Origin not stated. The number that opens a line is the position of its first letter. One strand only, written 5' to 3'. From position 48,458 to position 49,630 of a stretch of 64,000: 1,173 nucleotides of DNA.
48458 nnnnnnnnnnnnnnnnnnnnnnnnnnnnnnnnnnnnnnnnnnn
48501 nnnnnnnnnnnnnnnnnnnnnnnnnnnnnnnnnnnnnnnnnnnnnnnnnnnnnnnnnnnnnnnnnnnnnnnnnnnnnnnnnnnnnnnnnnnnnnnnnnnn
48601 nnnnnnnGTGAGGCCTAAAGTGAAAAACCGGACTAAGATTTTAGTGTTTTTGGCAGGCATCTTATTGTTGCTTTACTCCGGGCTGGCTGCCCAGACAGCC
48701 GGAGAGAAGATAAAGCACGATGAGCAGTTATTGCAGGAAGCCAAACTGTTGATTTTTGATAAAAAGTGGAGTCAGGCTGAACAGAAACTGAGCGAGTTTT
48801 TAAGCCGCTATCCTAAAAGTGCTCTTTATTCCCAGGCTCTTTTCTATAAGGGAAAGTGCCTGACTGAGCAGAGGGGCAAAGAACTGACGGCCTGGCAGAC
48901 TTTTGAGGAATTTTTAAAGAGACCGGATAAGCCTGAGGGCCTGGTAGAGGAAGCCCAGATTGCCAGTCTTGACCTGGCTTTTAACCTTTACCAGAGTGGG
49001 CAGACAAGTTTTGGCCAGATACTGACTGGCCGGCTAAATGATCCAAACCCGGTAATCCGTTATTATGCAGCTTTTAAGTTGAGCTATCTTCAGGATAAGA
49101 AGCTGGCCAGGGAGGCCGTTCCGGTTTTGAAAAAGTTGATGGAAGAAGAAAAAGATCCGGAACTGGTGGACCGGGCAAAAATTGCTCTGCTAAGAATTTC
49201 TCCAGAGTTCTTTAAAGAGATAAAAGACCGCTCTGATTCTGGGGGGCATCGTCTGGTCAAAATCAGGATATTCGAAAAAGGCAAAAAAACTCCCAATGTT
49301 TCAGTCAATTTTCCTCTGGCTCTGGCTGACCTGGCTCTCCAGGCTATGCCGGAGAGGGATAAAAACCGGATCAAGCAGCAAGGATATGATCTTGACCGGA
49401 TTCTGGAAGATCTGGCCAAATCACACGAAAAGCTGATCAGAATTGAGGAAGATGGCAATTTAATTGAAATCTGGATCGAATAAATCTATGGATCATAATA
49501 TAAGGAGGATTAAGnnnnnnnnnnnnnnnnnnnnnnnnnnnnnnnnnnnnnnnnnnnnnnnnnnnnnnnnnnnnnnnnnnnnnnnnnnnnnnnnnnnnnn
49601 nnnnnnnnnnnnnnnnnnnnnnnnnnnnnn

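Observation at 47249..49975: ECF sigma / zinc-finger anti-sigma operon extended by two secreted proteins sharing a paralogous C-terminal domain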

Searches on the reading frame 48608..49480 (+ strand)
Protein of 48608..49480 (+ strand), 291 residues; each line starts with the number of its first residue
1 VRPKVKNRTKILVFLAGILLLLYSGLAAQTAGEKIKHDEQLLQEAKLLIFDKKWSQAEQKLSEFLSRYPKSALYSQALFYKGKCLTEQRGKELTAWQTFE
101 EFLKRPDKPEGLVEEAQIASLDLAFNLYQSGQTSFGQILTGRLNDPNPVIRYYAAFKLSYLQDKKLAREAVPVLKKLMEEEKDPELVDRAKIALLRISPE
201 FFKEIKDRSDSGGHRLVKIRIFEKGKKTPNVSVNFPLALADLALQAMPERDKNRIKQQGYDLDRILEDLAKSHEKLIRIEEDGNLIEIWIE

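Call 3: search_protein_families(library=pfam, proteins=[window:48608-49480:+], max_evalue=1)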
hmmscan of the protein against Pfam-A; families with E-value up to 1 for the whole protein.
window:48608-49480:+ (291 aa): 8 families
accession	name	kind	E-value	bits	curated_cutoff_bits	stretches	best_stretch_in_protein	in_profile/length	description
PF13646.12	HEAT_2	-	0.00017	22.2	27.7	1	142-197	7-58/88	HEAT repeats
PF13174.12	TPR_6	-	0.00028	21.8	26.3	1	41-71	3-33/33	Tetratricopeptide repeat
PF12717.13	Cnd1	-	0.0093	16.5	26.4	1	139-198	26-86/162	non-SMC mitotic condensation complex subunit 1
PF02985.28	HEAT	-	0.0099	16.5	23.5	1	138-161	4-27/31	HEAT repeat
PF01602.26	Adaptin_N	-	0.037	13.1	37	1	143-199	88-143/524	Adaptin N terminal region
PF03130.22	HEAT_PBS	-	0.049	14.7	20.9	1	150-179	1-26/27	PBS lyase HEAT-like repeat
PF25352.1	PH_ULP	-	0.15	12.5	27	1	29-69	76-116/120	Ubiquitin-like protease PH domain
PF13428.12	TPR_14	-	0.79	11.1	23.5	0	40-77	3-40/44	Tetratricopeptide repeat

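Call 8: search_protein_families(library=ncbifam, proteins=[window:48608-49480:+], max_evalue=1)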
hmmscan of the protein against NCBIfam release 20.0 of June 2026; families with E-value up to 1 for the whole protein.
window:48608-49480:+ (291 aa): 3 families
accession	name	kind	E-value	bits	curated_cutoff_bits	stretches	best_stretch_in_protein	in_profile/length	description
TIGR02795.1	tol_pal_ybgF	equivalog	2.9e-08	34.3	90.1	1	39-114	3-81/119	tol-pal system protein YbgF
TIGR03302.1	OM_YfiO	subfamily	0.0027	17.3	81.4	1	12-104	4-98/239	outer membrane protein assembly factor BamD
TIGR02917.1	PEP_TPR_lipo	equivalog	0.017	13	312.2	1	32-139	697-797/899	XrtA/PEP-CTERM system TPR-repeat protein PrsT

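Call 10: find_homologous_proteins(query=window:48608-49480:+, max_evalue=0.01)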
Query window:48608-49480:+ (291 aa): 1039 proteins with E <= 0.01 among 4058 candidates; the best 120 are listed.
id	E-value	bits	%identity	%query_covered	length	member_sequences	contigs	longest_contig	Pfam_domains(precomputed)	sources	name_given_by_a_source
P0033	1.6e-181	619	100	99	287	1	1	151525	-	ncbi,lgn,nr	ncbi:MAG: hypothetical protein PHU81_04770 [Acidobacteriota bacterium]|nr:hypothetical protein [Acid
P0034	5.1e-152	523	84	99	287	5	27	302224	-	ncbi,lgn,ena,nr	ncbi:MAG TPA: hypothetical protein PLP57_03300 [Candidatus Saccharicenans sp.]|nr:hypothetical prote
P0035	1.1e-142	492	81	99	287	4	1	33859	-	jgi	-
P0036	1.4e-142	492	79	99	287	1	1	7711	-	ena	-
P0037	4.9e-142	490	80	99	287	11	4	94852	-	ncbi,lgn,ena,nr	ncbi:MAG TPA: hypothetical protein PLB50_01940 [Candidatus Saccharicenans sp.]|nr:hypothetical prote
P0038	1.5e-141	488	80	99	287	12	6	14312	-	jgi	-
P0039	1.1e-140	486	79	99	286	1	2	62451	-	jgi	jgi:hypothetical protein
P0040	1.2e-140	485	79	99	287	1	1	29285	-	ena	-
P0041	3.1e-140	484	79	99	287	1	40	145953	-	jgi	jgi:hypothetical protein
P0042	5.7e-140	483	79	99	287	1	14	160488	-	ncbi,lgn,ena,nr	ncbi:MAG: hypothetical protein KA087_01780 [Candidatus Saccharicenans sp.]|nr:hypothetical protein [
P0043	8.1e-140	483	79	99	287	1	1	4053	-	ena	-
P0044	8.1e-140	483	79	99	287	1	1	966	-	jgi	-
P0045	1.8e-139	482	78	99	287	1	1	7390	-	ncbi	-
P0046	6.1e-139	480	77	100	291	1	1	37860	-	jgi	-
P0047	4.2e-138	477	77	100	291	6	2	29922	-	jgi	-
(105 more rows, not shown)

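Call 17: find_related_loci(query=A2, collection=genome_contigs, flank=5000)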
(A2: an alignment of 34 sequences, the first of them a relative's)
Query A2 (287 aa) in genome_contigs; peptide patterns used: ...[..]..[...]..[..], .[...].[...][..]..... (x = any residue, [..] = any of these).
292 stretches matched a pattern; 224 encode a relative of the query (tblastn E <= 1e-3); the best 80 are kept; 80 distinct loci.
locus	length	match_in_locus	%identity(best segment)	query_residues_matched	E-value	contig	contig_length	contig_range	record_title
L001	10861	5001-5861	84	1-287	1e-147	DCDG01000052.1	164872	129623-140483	MAG TPA_asm: Candidatus Aminicenantes bacterium UBA1061 UBA1061_contig_588, whole genome shotgun sequence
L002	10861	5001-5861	79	1-287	1e-139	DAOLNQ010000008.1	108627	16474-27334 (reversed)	MAG TPA_asm: Candidatus Saccharicenans sp. isolate AMR_MDS_4783 NODE_215_length_108627_cov_55.177900, whole genome shotg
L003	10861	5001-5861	76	1-287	4e-137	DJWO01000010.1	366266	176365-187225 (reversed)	MAG TPA_asm: Candidatus Aminicenantes bacterium UBA6228 UBA6228_contig_30781, whole genome shotgun sequence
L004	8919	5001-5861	80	1-287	3e-133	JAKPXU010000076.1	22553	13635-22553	MAG: Acidobacteriota bacterium isolate USCA_maxbin.012 k141_1628287, whole genome shotgun sequence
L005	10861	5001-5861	79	1-287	2e-131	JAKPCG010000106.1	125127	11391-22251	MAG: Acidobacteriota bacterium isolate JPMR_maxbin.012 k141_484096, whole genome shotgun sequence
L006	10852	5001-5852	67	1-287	1e-125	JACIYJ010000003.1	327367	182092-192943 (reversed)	MAG: Candidatus Aminicenantes bacterium isolate MAG-75 Aminicenantales_E3_bin29_Scaffold_3, whole genome shotgun sequenc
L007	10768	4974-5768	66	20-287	3e-117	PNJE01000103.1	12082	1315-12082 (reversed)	MAG: Candidatus Aminicenantes bacterium isolate ARK-02 NODE_610_length_12082_cov_7.88825, whole genome shotgun sequence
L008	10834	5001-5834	59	7-287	3e-109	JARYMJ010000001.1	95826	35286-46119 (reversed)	MAG: Candidatus Saccharicenans sp. isolate A05DMB-I-29 NODE_151_length_95826_cov_7.849359, whole genome shotgun sequence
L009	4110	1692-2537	58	4-287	9e-109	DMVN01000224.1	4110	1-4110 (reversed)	MAG TPA_asm: Acidobacteria bacterium isolate UBA10528 contig_34939, whole genome shotgun sequence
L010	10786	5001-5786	63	22-287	2e-106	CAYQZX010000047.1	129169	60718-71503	MAG TPA_asm: uncultured Eubacteriales bacterium isolate SRP231805_co4_123 genome assembly, contig: k141_344344, whole ge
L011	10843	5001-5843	60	2-280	6e-105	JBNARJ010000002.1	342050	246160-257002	MAG: Candidatus Saccharicenans sp. isolate Kamch4316-2DMB-12 bin16.fa-2, whole genome shotgun sequence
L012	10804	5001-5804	59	14-280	9e-104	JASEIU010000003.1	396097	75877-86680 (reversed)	MAG: Candidatus Saccharicenans sp. isolate Yes71-14 NODE_3_length_396097_cov_69.148338, whole genome shotgun sequence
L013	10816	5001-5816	60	8-280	9e-104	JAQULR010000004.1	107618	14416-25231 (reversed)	MAG: Acidobacteriota bacterium isolate STD1_135 NODE_375_length_107618_cov_29.154366_Sandtown_D1, whole genome shotgun s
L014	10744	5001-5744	64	33-280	2e-103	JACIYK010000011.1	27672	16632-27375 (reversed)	MAG: Candidatus Aminicenantes bacterium isolate MAG-76 Aminicenantales_C3_bin34_Scaffold_11, whole genome shotgun sequen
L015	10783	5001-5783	60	21-280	2e-103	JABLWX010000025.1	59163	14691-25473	MAG: Candidatus Aminicenantes bacterium isolate Ch100 contig25, whole genome shotgun sequence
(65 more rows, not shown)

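Call 44: predict_structure(alignment_id=A5)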
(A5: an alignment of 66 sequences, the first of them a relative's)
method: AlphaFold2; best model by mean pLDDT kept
length: 287 residues; sequences in the alignment: 66
mean_pLDDT: 87.4   pTM: 0.64
mean pLDDT of the five models: 87.4, 87.2, 86.5, 84.4, 84.1
residues with pLDDT >= 90: 159; 70-90: 98; 50-70: 24; < 50: 6
segments of 3 or more residues with pLDDT < 50: 205-208
pLDDT, mean of each block of 10 residues (from residue 1): 71 69 54 94 98 98 97 98 98 98 97 98 97 97 97 97 97 92 92 83 52 85 85 80 83 84 74 81 85
secondary structure, 60 per line:
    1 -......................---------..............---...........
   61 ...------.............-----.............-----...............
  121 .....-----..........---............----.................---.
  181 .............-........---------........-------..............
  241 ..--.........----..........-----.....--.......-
elements in order: H2-23 H33-46 H50-63 H70-82 H88-100 H106-125 H131-140 H144-155 H160-176 H180-193 H195-202 E212-219 E227-232 H233-242 H245-253 H258-267 E273-277 E280-286

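Call 57: fold_search(model_id=the predicted structure, library=pdb)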
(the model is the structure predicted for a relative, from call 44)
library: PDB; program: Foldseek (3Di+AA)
matches with E <= 10: 1440; with E <= 0.001: 2
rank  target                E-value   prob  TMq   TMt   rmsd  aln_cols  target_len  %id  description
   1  3qky                  5.6e-04  1.00  0.30  0.34  11.7       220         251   14  Crystal structure of Rhodothermus marinus BamD (released 2011-04-20)
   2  9hmf_K                7.2e-04  1.00  0.42  0.18   5.3       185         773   14  Periplasmic scaffold of the Campylobacter jejuni flagellar motor (alpha carbon trace) (released 2024-12-25)
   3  5efr                  1.5e-03  1.00  0.30  0.23  10.4       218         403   14  Crystal Structure of a BamA-BamD fusion (released 2016-01-27)
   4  9n2d_F                2.8e-03  1.00  0.26  0.30  12.1       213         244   16  Cryo-EM structure of an extended F. johnsoniae BAM complex, composite map (released 2025-07-09)
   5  6yyu                  5.1e-03  1.00  0.28  0.20  10.8       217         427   18  Aspartyl/Asparaginyl beta-hydroxylase (AspH) oxygenase and TPR domains in complex with manganese and 2-oxoglutarate (released 2021-03-17)
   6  2ho1_B                6.2e-03  1.00  0.37  0.45   8.0       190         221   15  Functional Characterization of Pseudomonas Aeruginosa pilF (released 2006-07-25)
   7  6yyy_A                6.5e-03  1.00  0.29  0.21  10.8       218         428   19  Aspartyl/Asparaginyl beta-hydroxylase (AspH) oxygenase and TPR domains in complex with manganese, 4,4-dimethyl-2-oxogl (released 2021-03-17)
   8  8re8_A                7.9e-03  1.00  0.43  0.30   6.7       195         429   19  Aspartyl/Asparaginyl beta-hydroxylase (AspH) R688Q variant in complex with Mn, (3R)-methyl-2-oxoglutarate and a Factor (released 2024-12-18)
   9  5waq                  7.9e-03  1.00  0.33  0.42   9.8       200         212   14  Structure of BamD from Neisseria gonorrhoeae (released 2017-12-06)
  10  8re7_A                7.9e-03  1.00  0.27  0.20   8.9       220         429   16  Aspartyl/Asparaginyl beta-hydroxylase (AspH) R735W variant in complex with Mn, 2-oxoglutarate and a Factor X derived p (released 2024-12-18)
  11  5jqy_A                7.9e-03  1.00  0.27  0.20   9.1       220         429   17  Aspartyl/Asparaginyl beta-hydroxylase (AspH)oxygenase and TPR domains in complex with manganese, N-oxalylglycine and f (released 2017-05-24)
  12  7mwr_A                8.3e-03  1.00  0.28  0.37  12.6       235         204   14  Structure of De Novo designed beta sheet heterodimer LHD101A53/B4 (released 2022-01-19)
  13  8re5_A                8.8e-03  1.00  0.29  0.21  10.4       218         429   19  Aspartyl/Asparaginyl beta-hydroxylase (AspH) R735Q variant in complex with Mn, 2-oxosuberate and a Factor X derived pe (released 2024-12-18)
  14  7yb9_A                8.8e-03  1.00  0.28  0.21  10.5       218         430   18  Aspartyl/Asparaginyl beta-hydroxylase (AspH) oxygenase and TPR domains in complex with L-2-hydroxyglutarate and factor (released 2023-07-05)
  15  8re6_A                9.2e-03  1.00  0.27  0.21   8.8       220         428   16  Aspartyl/Asparaginyl beta-hydroxylase (AspH) R735Q variant in complex with Mn, 2-oxoglutarate and a Factor X derived p (released 2024-12-18)
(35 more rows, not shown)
